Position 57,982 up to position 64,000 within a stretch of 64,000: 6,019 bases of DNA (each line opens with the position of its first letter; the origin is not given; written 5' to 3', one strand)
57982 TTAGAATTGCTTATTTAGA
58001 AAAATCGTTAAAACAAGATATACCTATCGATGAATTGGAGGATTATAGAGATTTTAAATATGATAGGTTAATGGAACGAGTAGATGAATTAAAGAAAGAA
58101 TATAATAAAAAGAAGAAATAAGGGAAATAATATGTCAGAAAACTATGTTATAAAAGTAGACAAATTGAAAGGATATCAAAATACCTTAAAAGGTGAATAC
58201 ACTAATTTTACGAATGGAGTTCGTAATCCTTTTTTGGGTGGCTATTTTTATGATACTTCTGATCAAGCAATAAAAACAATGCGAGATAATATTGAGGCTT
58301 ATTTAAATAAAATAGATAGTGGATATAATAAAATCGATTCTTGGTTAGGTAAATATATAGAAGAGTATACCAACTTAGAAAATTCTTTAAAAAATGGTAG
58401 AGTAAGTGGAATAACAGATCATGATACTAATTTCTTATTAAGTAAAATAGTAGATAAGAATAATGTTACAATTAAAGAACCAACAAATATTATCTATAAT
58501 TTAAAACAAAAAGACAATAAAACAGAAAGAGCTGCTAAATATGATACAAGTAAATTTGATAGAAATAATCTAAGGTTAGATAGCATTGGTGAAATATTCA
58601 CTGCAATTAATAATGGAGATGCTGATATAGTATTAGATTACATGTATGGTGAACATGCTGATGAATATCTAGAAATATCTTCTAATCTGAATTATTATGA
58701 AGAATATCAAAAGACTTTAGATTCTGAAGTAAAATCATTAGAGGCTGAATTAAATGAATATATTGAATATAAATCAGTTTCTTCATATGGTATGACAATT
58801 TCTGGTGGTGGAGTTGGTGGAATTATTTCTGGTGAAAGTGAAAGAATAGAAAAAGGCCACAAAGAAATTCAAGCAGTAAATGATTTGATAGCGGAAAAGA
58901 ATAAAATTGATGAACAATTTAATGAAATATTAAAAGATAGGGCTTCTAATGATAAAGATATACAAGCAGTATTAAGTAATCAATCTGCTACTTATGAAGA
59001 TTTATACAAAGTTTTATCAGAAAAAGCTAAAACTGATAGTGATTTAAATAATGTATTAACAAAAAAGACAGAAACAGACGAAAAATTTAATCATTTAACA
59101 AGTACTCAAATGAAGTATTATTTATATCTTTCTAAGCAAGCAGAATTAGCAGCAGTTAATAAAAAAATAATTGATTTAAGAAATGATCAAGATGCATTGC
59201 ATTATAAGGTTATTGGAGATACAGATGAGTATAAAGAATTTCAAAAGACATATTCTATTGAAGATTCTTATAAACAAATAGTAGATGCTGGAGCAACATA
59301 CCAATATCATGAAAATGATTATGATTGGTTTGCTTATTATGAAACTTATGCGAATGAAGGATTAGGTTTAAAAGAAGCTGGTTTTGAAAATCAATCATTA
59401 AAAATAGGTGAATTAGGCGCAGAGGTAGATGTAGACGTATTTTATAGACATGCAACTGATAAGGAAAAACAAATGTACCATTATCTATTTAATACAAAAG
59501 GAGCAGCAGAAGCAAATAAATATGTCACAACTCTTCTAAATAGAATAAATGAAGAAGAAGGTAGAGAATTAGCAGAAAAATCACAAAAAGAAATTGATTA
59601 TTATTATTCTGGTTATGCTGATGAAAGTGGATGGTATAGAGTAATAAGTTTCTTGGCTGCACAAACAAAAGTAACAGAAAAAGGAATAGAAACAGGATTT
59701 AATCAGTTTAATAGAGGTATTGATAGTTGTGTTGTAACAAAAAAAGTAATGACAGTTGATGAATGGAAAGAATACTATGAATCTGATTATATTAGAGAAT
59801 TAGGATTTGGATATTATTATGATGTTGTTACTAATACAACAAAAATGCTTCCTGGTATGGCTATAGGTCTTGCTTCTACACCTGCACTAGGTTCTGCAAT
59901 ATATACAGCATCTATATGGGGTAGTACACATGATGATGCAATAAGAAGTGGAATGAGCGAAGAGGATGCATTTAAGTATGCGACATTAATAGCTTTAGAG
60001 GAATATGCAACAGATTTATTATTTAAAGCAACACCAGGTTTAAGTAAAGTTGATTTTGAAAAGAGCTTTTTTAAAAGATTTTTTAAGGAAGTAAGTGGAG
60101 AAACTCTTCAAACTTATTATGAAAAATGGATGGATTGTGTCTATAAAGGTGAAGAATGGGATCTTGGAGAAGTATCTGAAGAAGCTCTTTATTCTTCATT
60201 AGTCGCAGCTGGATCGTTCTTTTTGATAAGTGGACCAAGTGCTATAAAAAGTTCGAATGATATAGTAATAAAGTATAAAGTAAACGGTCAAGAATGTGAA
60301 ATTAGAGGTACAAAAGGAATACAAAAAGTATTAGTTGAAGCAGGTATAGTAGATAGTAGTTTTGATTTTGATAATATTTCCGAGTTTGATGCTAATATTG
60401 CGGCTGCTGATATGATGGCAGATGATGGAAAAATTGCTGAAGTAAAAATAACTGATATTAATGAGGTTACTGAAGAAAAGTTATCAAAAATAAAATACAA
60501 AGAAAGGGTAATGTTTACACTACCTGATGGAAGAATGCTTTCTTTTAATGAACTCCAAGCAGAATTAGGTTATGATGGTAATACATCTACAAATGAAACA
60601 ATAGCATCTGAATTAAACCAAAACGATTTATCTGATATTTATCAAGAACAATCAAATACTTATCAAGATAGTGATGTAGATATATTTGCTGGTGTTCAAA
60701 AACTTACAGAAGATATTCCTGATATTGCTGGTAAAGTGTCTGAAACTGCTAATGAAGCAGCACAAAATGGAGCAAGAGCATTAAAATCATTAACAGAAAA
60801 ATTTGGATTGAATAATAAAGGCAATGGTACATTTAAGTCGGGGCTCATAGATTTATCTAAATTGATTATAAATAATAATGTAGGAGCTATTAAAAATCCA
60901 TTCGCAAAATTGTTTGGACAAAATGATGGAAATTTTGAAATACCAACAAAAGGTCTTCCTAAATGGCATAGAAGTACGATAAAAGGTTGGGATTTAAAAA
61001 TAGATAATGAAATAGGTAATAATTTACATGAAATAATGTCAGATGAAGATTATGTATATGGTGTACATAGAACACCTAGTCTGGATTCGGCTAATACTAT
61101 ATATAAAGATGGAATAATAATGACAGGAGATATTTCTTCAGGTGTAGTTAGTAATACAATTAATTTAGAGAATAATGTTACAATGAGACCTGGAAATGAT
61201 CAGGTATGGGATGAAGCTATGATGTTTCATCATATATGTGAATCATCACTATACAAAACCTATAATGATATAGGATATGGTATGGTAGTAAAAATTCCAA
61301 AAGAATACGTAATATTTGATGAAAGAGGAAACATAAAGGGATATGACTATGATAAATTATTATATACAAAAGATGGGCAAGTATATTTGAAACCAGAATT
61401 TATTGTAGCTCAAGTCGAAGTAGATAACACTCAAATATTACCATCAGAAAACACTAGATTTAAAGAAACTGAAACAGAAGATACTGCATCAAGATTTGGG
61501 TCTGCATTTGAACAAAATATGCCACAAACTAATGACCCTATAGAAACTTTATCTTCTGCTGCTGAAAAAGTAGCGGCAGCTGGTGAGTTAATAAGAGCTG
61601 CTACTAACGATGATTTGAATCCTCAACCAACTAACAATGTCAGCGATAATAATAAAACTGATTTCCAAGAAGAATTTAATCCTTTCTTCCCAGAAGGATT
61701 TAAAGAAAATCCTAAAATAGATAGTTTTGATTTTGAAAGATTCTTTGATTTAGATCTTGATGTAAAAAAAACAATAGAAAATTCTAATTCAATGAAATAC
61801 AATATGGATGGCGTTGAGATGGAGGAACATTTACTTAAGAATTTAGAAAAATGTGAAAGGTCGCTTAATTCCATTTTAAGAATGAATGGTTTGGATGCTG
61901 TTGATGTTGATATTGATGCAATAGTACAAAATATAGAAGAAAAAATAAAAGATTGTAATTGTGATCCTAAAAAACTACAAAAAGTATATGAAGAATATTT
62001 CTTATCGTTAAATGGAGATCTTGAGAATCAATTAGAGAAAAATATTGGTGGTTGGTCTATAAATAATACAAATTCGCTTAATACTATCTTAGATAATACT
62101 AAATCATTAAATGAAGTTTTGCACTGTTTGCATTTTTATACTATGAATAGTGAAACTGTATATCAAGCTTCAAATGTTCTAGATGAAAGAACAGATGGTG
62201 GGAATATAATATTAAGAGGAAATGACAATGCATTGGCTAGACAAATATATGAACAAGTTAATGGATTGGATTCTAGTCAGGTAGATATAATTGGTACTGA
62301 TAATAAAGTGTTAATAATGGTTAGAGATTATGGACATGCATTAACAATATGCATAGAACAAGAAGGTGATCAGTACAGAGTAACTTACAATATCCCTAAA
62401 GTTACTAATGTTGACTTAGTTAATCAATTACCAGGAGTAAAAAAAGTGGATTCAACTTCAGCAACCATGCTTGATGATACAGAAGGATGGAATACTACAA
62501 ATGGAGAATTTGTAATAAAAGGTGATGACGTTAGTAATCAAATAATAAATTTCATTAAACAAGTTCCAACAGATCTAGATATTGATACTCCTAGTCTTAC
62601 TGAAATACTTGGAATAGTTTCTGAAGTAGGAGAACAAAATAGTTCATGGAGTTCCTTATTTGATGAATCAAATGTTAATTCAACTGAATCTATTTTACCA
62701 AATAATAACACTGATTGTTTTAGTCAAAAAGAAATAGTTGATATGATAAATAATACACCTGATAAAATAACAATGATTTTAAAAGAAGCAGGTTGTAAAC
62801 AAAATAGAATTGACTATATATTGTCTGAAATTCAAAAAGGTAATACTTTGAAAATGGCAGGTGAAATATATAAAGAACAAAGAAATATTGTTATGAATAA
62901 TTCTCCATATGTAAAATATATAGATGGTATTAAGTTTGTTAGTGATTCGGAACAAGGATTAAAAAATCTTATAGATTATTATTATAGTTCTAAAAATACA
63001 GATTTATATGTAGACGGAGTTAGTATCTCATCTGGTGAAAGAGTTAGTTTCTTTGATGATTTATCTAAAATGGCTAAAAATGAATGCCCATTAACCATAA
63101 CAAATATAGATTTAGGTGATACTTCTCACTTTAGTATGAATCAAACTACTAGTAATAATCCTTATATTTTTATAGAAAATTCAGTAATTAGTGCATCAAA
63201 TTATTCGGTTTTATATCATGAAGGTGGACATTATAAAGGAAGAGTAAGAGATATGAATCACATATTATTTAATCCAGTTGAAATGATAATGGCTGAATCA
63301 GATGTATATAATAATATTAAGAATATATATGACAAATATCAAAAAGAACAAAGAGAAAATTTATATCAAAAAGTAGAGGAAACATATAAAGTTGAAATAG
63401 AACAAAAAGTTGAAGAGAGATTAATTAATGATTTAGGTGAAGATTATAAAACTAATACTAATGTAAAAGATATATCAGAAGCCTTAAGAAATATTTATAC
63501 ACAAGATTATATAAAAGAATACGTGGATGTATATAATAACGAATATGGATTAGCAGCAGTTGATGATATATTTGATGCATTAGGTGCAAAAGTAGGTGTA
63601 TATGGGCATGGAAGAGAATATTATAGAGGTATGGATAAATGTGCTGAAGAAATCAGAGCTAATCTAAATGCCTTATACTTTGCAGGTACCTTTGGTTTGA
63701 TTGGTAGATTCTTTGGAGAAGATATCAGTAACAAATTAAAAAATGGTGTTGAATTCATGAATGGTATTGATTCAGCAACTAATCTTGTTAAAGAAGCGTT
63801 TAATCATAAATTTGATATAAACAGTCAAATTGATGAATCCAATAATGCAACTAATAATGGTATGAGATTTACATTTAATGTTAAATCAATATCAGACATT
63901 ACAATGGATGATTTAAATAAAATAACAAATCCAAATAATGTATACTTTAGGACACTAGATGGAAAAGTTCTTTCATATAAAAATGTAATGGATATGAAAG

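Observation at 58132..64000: Open reading frame of at least 1956 codons running off the window: giant polymorphic-toxin-like protein with an HEGGH zincin motif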

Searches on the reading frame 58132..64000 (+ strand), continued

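Call 98: search_protein_families(library=padloc, proteins=[P0001, P0002, L001:10678-11514:+, L002:15656-16330:+], max_evalue=0.01)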
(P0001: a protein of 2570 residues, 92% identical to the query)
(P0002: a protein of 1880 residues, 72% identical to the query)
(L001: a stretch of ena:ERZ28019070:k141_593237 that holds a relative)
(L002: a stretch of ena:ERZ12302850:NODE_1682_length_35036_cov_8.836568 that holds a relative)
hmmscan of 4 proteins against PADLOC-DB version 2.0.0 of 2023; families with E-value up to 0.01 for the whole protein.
P0001 (2570 aa): 0 families

P0002 (1880 aa): 1 family
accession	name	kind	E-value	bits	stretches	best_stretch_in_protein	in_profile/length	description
PDLC03859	LmuB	-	7.8e-05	20.1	1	51-375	206-483/611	-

L001:10678-11514:+ (278 aa): 1 family
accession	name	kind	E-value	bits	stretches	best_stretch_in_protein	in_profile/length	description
PDLC01126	Cas5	-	0.0018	16.5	0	143-171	46-74/181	Cas5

L002:15656-16330:+ (224 aa): 0 families

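Call 100: search_protein_families(library=ncbifam, proteins=[L002:15656-16330:+, L001:10379-10663:+, L001:10678-11514:+], max_evalue=0.01)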
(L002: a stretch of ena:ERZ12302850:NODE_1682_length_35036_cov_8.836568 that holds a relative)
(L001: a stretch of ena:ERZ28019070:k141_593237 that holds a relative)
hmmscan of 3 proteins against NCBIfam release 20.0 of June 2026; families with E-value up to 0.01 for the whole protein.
L002:15656-16330:+ (224 aa): 0 families

L001:10379-10663:+ (94 aa): 0 families

L001:10678-11514:+ (278 aa): 2 families
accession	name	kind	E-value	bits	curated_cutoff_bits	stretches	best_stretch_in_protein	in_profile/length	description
TIGR02662.1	dinitro_DRAG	equivalog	4.6e-12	45.8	337.05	1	33-236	53-257/287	ADP-ribosyl-[dinitrogen reductase] hydrolase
NF041672.1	ADPriboarghdlase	equivalog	2.6e-07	29.7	490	1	95-235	184-331/361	ADP-ribosylarginine hydrolase Tri1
